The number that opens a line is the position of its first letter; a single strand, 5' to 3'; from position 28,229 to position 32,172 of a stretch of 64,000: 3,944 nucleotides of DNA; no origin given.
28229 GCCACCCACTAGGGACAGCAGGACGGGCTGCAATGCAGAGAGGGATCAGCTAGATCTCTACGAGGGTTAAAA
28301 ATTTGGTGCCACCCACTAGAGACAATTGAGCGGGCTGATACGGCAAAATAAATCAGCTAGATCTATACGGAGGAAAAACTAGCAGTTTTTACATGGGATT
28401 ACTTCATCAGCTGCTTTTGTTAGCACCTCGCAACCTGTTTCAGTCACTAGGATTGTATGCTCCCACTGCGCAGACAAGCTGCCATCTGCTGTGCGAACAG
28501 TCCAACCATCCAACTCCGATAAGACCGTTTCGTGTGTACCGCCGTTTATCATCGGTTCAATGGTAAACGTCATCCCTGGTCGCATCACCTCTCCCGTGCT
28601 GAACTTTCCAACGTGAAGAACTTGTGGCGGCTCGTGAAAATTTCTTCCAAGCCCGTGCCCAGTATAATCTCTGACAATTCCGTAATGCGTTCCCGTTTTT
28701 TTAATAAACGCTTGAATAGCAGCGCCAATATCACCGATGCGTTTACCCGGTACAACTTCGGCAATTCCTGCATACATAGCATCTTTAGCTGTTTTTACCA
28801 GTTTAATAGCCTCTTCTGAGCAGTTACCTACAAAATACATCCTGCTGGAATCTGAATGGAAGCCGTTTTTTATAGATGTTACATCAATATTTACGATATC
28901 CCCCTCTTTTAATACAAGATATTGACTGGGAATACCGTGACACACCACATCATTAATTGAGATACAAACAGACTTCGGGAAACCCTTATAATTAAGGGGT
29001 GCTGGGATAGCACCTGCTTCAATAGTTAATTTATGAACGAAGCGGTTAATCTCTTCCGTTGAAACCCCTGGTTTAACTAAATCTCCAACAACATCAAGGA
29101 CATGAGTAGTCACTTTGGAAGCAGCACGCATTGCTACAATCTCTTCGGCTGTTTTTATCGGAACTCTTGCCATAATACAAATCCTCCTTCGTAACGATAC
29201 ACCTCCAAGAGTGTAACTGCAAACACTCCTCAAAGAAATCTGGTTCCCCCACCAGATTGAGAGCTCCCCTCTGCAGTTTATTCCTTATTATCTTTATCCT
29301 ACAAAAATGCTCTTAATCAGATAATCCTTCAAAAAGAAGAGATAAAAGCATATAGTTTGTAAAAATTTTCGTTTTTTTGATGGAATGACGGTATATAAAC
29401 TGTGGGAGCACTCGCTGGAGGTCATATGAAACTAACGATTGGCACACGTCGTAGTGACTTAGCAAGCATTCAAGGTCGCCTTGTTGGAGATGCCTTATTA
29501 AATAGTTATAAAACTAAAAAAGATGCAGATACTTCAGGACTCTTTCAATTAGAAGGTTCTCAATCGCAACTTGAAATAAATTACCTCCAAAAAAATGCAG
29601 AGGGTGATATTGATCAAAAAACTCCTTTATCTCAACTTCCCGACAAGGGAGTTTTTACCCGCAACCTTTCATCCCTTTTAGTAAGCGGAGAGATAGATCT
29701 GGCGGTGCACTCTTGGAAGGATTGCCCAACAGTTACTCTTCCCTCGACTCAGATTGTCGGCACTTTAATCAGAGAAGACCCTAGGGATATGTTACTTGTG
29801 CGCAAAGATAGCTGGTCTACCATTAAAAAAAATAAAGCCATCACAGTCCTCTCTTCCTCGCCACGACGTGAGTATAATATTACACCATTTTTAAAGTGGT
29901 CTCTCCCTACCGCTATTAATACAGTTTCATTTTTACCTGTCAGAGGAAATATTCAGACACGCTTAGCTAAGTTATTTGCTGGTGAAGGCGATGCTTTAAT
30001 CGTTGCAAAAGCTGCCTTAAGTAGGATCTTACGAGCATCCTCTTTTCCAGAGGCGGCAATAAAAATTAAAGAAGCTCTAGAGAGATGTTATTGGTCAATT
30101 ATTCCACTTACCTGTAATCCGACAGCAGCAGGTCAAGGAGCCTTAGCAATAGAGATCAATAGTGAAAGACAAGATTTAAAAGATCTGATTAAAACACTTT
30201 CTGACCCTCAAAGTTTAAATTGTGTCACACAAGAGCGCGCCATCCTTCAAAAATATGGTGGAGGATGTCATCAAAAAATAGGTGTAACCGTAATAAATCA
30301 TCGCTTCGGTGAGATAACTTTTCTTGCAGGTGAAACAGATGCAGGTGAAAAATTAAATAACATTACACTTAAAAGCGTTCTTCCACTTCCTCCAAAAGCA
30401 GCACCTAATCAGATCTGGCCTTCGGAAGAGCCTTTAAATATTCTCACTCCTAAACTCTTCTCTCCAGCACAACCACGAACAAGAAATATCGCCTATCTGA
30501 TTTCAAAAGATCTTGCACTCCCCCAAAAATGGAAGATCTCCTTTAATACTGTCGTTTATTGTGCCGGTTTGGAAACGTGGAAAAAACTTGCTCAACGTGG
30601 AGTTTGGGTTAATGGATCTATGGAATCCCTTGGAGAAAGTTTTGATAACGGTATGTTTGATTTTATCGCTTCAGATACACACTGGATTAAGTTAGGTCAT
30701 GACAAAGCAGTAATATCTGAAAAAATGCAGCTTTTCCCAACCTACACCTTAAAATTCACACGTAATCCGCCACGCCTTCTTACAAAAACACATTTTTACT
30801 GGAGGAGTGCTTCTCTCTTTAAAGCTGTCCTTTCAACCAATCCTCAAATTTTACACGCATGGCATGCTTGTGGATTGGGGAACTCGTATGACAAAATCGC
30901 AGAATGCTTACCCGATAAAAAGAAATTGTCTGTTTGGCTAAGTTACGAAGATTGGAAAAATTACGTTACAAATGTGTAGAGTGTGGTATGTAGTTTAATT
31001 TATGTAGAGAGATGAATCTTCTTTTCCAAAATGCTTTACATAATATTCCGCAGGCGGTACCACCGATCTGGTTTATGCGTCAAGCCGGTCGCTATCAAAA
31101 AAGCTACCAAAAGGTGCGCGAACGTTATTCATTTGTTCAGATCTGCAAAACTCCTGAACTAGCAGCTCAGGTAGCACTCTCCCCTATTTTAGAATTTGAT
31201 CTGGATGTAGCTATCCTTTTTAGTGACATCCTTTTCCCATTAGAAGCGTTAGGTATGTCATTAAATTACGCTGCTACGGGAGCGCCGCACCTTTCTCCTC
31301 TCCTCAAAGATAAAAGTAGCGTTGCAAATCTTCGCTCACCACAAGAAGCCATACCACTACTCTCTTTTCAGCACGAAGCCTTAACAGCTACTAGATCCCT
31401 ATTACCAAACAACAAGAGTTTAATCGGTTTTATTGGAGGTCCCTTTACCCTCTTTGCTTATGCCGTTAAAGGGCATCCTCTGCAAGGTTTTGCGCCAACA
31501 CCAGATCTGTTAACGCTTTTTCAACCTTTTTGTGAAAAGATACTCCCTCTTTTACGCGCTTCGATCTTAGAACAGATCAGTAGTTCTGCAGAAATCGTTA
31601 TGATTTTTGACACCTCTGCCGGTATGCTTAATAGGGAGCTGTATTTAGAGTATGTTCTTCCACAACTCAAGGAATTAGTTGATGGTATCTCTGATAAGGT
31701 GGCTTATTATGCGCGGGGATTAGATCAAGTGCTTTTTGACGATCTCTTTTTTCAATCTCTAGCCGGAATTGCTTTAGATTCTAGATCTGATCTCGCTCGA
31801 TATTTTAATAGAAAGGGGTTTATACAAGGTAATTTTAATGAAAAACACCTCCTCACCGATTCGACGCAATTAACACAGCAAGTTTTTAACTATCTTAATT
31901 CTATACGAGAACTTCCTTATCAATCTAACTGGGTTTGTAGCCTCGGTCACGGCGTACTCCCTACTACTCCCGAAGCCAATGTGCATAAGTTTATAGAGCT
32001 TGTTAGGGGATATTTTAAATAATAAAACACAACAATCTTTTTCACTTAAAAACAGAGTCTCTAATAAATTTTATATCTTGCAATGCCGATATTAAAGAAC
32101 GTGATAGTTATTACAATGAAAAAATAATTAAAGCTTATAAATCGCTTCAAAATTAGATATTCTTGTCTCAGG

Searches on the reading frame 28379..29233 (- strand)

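Call 71: search_protein_families(library=pfam, proteins=[window:28379-29233:-], max_evalue=0.00001)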
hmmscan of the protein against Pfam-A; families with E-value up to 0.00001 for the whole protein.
window:28379-29233:- (284 aa): 1 family
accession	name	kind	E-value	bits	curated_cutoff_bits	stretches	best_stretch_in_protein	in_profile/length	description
PF00557.29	Peptidase_M24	-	5e-50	170.6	23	1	34-265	2-208/208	Metallopeptidase family M24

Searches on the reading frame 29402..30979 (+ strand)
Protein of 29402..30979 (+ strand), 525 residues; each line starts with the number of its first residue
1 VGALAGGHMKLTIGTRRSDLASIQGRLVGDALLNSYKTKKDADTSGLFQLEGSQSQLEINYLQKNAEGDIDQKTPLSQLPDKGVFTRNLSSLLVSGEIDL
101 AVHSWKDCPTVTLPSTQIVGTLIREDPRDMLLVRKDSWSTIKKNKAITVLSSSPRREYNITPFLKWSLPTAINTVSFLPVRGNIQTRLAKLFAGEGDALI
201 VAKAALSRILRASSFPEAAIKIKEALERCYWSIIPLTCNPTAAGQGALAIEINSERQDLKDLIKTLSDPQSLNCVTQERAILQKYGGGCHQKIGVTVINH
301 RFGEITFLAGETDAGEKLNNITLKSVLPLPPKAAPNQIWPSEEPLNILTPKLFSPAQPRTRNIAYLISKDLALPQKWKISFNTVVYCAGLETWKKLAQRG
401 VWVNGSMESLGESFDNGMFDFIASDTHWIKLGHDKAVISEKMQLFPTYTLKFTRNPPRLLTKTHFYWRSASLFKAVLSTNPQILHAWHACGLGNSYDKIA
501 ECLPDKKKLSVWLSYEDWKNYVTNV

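Call 71: search_protein_families(library=pfam, proteins=[window:29402-30979:+], max_evalue=0.00001)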
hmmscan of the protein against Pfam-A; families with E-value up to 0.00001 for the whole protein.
window:29402-30979:+ (525 aa): 1 family
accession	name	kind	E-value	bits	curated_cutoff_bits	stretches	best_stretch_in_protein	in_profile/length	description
PF01379.25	Porphobil_deam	-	1.8e-44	152.2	22.1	1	11-260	1-206/207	Porphobilinogen deaminase, dipyromethane cofactor binding domain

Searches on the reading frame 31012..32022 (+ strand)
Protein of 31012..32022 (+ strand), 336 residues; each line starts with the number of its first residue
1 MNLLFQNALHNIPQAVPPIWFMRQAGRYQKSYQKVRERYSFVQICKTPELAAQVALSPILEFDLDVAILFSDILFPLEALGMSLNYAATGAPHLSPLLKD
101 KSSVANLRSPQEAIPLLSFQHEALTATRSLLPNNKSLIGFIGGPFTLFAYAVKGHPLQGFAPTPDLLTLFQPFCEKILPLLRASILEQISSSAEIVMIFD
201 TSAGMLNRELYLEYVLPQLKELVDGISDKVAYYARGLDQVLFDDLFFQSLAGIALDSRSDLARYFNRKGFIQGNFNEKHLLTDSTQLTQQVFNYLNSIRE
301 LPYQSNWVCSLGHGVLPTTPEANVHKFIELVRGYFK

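Call 71: search_protein_families(library=pfam, proteins=[window:31012-32022:+], max_evalue=0.00001)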
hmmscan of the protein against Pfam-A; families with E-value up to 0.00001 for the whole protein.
window:31012-32022:+ (336 aa): 1 family
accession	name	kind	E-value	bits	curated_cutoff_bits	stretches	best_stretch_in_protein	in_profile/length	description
PF01208.23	URO-D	-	1.3e-74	251.7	23.9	1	4-334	5-346/346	Uroporphyrinogen decarboxylase (URO-D)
